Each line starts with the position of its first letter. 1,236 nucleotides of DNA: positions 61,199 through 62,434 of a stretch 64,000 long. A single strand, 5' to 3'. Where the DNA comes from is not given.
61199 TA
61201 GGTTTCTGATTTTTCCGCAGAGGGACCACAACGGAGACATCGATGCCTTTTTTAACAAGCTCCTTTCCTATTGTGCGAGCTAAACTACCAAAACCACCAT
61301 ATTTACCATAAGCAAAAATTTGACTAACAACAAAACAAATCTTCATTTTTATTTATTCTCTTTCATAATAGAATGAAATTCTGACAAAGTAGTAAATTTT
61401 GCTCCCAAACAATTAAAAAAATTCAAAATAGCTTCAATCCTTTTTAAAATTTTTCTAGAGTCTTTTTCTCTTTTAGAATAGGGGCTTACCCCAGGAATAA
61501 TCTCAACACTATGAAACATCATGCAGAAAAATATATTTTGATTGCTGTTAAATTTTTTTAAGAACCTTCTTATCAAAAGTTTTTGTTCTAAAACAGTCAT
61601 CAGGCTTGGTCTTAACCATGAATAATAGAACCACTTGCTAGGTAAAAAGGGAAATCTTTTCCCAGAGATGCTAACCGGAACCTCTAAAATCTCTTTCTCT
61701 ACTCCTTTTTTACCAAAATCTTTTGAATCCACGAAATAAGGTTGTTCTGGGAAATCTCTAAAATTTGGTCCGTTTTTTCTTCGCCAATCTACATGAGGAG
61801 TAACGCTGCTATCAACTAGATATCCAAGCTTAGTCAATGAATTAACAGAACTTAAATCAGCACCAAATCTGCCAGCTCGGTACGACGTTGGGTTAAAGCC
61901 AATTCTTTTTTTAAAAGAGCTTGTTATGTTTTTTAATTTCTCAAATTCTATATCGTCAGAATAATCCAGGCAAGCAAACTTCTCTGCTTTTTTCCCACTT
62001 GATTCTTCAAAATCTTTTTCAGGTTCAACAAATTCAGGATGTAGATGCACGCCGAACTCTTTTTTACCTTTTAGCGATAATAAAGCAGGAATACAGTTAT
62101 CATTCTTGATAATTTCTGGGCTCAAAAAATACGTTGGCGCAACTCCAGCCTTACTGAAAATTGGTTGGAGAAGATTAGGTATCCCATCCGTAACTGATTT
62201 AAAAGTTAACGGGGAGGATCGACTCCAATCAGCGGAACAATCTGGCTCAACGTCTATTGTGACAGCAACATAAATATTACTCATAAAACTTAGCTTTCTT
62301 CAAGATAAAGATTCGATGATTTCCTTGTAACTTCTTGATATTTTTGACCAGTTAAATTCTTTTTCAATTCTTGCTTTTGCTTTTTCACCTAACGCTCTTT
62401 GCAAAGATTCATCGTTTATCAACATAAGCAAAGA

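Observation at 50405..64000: A 13.5-kb glycan-modification island combines a GT-C (PMT/ArnT-like) transferase, a GT2 polyprenyl-P-sugar synthase, a flippase-like protein, an aminotransferase and several decorating enzymes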

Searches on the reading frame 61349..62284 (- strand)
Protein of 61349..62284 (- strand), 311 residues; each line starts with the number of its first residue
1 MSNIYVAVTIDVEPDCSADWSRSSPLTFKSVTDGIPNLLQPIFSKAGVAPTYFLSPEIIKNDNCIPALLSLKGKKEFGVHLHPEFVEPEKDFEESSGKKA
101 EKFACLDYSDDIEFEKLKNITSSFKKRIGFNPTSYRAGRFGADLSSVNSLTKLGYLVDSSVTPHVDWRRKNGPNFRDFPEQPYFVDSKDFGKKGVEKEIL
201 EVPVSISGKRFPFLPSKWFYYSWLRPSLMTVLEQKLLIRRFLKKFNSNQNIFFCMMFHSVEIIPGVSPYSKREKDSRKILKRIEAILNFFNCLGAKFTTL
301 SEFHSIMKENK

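Call 4: search_protein_families(library=pfam, proteins=[window:61349-62284:-], max_evalue=0.01)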
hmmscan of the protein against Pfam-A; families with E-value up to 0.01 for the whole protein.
window:61349-62284:- (311 aa): 0 families

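Call 9: search_protein_families(library=ncbifam, proteins=[window:61349-62284:-], max_evalue=0.01)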
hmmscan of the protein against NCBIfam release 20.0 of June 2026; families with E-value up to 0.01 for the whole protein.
window:61349-62284:- (311 aa): 0 families

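Call 13: search_solved_structures(query=window:61349-62284:-, max_evalue=10)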
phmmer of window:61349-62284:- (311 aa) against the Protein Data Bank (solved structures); distinct sequences matched with E-value up to 10: 1.
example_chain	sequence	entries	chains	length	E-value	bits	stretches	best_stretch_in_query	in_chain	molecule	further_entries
6xyw_AH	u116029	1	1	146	1.3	11.4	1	199-252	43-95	Mitochondrial ribosomal protein L51/S25/CI-B8 family protein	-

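Call 23: find_homologous_proteins(query=window:61349-62284:-, max_evalue=0.001)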
Query window:61349-62284:- (311 aa): 444 proteins with E <= 0.001 among 1613 candidates; the best 120 are listed.
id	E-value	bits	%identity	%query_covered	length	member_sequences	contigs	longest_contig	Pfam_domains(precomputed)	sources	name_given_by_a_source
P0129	1.4e-206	703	99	100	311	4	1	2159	-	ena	-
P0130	7.2e-122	425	56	99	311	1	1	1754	-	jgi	-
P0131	4.5e-119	415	54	100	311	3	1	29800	-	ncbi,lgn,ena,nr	ncbi:MAG: hypothetical protein KAS66_09220 [Candidatus Omnitrophica bacterium]|nr:hypothetical prote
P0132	4.4e-118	412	54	99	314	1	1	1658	-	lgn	-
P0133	2.0e-113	397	53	100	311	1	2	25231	-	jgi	-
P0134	8.0e-95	336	49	99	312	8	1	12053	-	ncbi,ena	-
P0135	1.1e-94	335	49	99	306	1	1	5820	-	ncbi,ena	-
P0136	2.3e-94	334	46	100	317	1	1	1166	-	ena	-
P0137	3.1e-88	314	46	97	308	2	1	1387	-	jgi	jgi:hypothetical protein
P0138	1.3e-87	312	46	96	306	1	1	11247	-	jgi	jgi:hypothetical protein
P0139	2.0e-87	311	46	96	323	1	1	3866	-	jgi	jgi:hypothetical protein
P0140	4.7e-86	307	47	95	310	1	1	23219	-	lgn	-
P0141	2.1e-85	305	47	95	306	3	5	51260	-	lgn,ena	-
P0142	2.6e-84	301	44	96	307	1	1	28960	-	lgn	-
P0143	8.7e-81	290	45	91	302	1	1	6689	-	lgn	-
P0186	1.9e-69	252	41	96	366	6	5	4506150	-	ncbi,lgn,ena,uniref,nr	ncbi:MAG: hypothetical protein K2P88_13805 [Chitinophagaceae bacterium]|uniref:hypothetical protein 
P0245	2.2e-66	242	41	99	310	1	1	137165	-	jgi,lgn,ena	-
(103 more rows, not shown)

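Call 37: predict_structure(alignment_id=A1)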
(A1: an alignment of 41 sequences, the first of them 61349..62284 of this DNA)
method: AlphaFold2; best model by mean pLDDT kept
length: 311 residues; sequences in the alignment: 41
mean_pLDDT: 94.4   pTM: 0.92
mean pLDDT of the five models: 94.4, 94.3, 94.3, 94.1, 93.4
residues with pLDDT >= 90: 278; 70-90: 22; 50-70: 11; < 50: 0
segments of 3 or more residues with pLDDT < 50: none
pLDDT, mean of each block of 10 residues (from residue 1): 97 94 96 98 98 98 98 98 93 92 88 97 98 96 95 98 92 94 96 93 89 61 93 97 97 98 93 97 99 98 95 62
secondary structure, 60 per line:
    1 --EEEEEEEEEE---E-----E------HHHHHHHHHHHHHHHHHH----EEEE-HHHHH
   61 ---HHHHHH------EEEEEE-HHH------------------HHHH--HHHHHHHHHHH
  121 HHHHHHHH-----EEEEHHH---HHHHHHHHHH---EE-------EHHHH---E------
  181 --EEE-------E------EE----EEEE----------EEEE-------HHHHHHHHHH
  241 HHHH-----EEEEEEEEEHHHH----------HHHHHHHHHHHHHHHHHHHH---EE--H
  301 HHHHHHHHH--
elements in order: E3-12 H29-46 E51-54 H56-60 H64-69 E76-81 H104-107 H110-128 E134-137 H144-153 H167-170 E183-185 E206-209 E220-223 H231-244 E250-258 H259-262 H273-292 H300-309

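Call 41: fold_search(model_id=the predicted structure, library=pdb)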
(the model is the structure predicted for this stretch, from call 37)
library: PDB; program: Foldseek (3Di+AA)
matches with E <= 10: 1037; with E <= 0.001: 65
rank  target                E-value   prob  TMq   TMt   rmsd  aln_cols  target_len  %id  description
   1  3rxz_B                1.4e-10  1.00  0.56  0.60   7.7       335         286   14  Crystal structure of putative polysaccharide deacetylase from Mycobacterium smegmatis (released 2011-06-22)
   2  3qbu_A                2.3e-10  1.00  0.58  0.62   7.2       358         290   17  Crystal structure of putative peptidoglycan deactelyase (HP0310) from Helicobacter pylori (released 2011-05-25)
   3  8t0j                  2.4e-09  1.00  0.50  0.56   8.5       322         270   14  Salmonella Typhimurium ArnD (released 2023-10-18)
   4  3rxz_A                3.0e-09  1.00  0.55  0.59   7.9       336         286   14  Crystal structure of putative polysaccharide deacetylase from Mycobacterium smegmatis (released 2011-06-22)
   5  3rxz_C                3.7e-09  1.00  0.55  0.59   8.0       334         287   13  Crystal structure of putative polysaccharide deacetylase from Mycobacterium smegmatis (released 2011-06-22)
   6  3lm3                  2.3e-08  1.00  0.65  0.48   5.1       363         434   11  Crystal structure of a putative glycoside hydrolase/deacetylase (bdi_3119) from parabacteroides distasonis at 1.44 A res (released 2010-02-16)
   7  3n8t                  7.3e-07  1.00  0.52  0.32  11.3       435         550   12  Native structure of TK1436, a GH57 branching enzyme from hyperthermophilic archaeon Thermococcus kodakaraensis (released 2010-10-27)
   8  5wu7_A                8.3e-07  1.00  0.58  0.36   9.6       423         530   12  Crystal structure of GH57-type branching enzyme from hyperthermophilic archaeon Pyrococcus horikoshii (released 2017-03-08)
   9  5wu7_B                6.7e-06  1.00  0.53  0.33   7.4       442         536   12  Crystal structure of GH57-type branching enzyme from hyperthermophilic archaeon Pyrococcus horikoshii (released 2017-03-08)
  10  1ufa                  7.6e-06  1.00  0.52  0.34   9.4       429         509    8  Crystal structure of TT1467 from Thermus thermophilus HB8 (released 2003-11-28)
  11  7ax7                  8.6e-06  1.00  0.42  0.60   7.4       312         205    9  Crystal structure of the Xyl-CE4 domain of a multidomain xylanase from the hindgut metagenome of Trinervitermes trinervo (released 2020-11-18)
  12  5jmu                  8.6e-06  1.00  0.40  0.54   5.8       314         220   11  The crystal structure of the catalytic domain of peptidoglycan N-acetylglucosamine deacetylase from Eubacterium rectale  (released 2016-06-29)
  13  3hft                  1.8e-05  1.00  0.39  0.49   8.5       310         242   12  Crystal structure of a putative polysaccharide deacetylase involved in o-antigen biosynthesis (wbms, bb0128) from bordet (released 2009-06-23)
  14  2c71                  2.3e-05  1.00  0.44  0.64   5.8       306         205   14  The structure of a family 4 acetyl xylan esterase from Clostridium thermocellum in complex with a magnesium ion. (released 2006-01-23)
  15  5lfz                  2.6e-05  1.00  0.31  0.46   8.9       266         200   10  T48 deacetylase (released 2017-08-02)
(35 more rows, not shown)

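Call 51: search_protein_families(library=pfam, alignment_id=A1, max_evalue=1)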
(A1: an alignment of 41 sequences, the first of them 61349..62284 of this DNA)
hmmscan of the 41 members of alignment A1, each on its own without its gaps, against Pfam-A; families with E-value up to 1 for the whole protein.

A. member 1, window:61349-62284:- (311 aa): 0 families

B. families by the number of members that match (of 41 scanned): 17 families
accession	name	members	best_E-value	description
PF01522.26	Polysacc_deac_1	3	0.0054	Polysaccharide deacetylase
PF02287.20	Dehydratase_SU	2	0.093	Dehydratase small subunit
PF00165.29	HTH_AraC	2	0.12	Bacterial regulatory helix-turn-helix proteins, AraC family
PF23289.1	Spectrin_5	2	0.21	Guanine nucleotide exchange factor DBS-like, spectrin-like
PF05959.16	DUF884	1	0.015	Nucleopolyhedrovirus protein of unknown function (DUF884)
PF12132.13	DUF3587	1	0.034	Protein of unknown function (DUF3587)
PF01055.32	Glyco_hydro_31_2nd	1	0.049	Glycosyl hydrolases family 31 TIM-barrel domain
PF05168.19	HEPN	1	0.098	HEPN domain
PF01935.23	DUF87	1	0.11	Helicase HerA, central domain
PF06662.19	C5-epim_C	1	0.12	D-glucuronyl C5-epimerase C-terminus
PF03065.20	Glyco_hydro_57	1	0.16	Glycosyl hydrolase family 57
PF25403.1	zf-C2H2_ZFAND2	1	0.21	ZFAND2A/B-like C2H2 zinc finger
PF13120.11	DUF3974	1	0.22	Domain of unknown function (DUF3974)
PF02628.20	COX15-CtaA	1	0.22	Cytochrome oxidase assembly protein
PF15772.10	UPF0688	1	0.22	UPF0688 family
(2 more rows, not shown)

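Call 66: find_encoding_contigs(protein=P0186, flank=8000, max_places=1)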
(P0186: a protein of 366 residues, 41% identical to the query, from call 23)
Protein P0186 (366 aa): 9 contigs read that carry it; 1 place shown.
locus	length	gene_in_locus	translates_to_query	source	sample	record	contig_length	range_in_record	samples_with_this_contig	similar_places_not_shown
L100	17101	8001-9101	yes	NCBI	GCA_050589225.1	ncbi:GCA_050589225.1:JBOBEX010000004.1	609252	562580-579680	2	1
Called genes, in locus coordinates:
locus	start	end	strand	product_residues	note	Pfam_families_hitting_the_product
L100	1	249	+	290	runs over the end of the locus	-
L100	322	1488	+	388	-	PF01189:Methyltr_RsmB-F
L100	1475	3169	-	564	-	PF00082:Peptidase_S8, PF18962:Por_Secre_tail (weak)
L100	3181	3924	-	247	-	-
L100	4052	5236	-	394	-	PF03054:tRNA_Me_trans, PF20259:tRNA_Me_trans_M, PF20258:tRNA_Me_trans_C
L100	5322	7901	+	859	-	PF00246:Peptidase_M14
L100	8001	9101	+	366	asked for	-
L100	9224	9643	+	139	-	PF00436:SSB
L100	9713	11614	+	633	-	PF12831:FAD_oxidored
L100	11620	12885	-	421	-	-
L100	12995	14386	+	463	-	PF01408:GFO_IDH_MocA, PF02894:GFO_IDH_MocA_C (weak), PF22725:GFO_IDH_MocA_C3 (weak)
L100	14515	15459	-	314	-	-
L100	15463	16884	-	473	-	PF03062:MBOAT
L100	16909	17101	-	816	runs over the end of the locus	PF02129:Peptidase_S15 (faint), PF00326:Peptidase_S9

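Call 67: find_encoding_contigs(protein=P0245, flank=8000, max_places=1)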
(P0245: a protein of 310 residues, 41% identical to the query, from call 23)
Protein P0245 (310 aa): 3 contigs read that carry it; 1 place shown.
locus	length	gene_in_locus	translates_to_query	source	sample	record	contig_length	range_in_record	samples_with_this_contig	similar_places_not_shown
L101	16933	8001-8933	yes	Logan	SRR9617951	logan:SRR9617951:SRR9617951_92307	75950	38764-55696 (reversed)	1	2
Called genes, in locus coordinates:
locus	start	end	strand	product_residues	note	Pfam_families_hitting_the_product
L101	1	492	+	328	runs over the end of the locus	PF00106:adh_short (weak), PF01073:3Beta_HSD, PF01370:Epimerase, PF02719:Polysacc_synt_2, PF03435:Sacchrp_dh_NADP (weak), PF04321:RmlD_sub_bind, PF07993:NAD_binding_4, PF16363:GDP_Man_Dehyd, +1 more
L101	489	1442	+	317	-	PF01073:3Beta_HSD, PF01370:Epimerase, PF02719:Polysacc_synt_2 (faint), PF04321:RmlD_sub_bind, PF16363:GDP_Man_Dehyd, PF07993:NAD_binding_4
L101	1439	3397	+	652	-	PF00535:Glycos_transf_2, PF13641:Glyco_tranf_2_3 (weak), PF08241:Methyltransf_11, PF13847:Methyltransf_31 (weak)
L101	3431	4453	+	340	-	PF13439:Glyco_transf_4, PF20706:GT4-conflict, PF00534:Glycos_transf_1, PF13692:Glyco_trans_1_4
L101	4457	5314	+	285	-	PF13641:Glyco_tranf_2_3 (weak), PF00535:Glycos_transf_2, PF10111:Glyco_tranf_2_2 (faint)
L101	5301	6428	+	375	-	PF13439:Glyco_transf_4, PF13477:Glyco_trans_4_2, PF13579:Glyco_trans_4_4, PF00534:Glycos_transf_1, PF13692:Glyco_trans_1_4, PF13524:Glyco_trans_1_2 (weak), PF20706:GT4-conflict (weak)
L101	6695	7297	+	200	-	-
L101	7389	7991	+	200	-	PF13489:Methyltransf_23 (weak), PF13847:Methyltransf_31 (weak)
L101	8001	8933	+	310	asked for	-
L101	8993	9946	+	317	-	PF01408:GFO_IDH_MocA, PF22725:GFO_IDH_MocA_C3, PF02894:GFO_IDH_MocA_C (weak)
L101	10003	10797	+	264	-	PF01135:PCMT, PF01209:Ubie_methyltran, PF05175:MTS, PF13489:Methyltransf_23, PF08241:Methyltransf_11, PF08242:Methyltransf_12, PF13649:Methyltransf_25, PF13847:Methyltransf_31, +3 more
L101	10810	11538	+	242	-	PF00535:Glycos_transf_2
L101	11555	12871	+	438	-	PF13231:PMT_2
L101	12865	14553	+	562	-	PF13231:PMT_2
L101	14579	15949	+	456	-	PF13231:PMT_2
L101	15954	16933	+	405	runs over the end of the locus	PF13439:Glyco_transf_4 (weak), PF13579:Glyco_trans_4_4 (weak), PF00534:Glycos_transf_1, PF13692:Glyco_trans_1_4 (weak), PF26337:Gtf3_C (weak)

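Call 73: search_protein_families(library=padloc, proteins=[window:61349-62284:-], max_evalue=0.001)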
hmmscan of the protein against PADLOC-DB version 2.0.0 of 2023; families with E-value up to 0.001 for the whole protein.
window:61349-62284:- (311 aa): 0 families
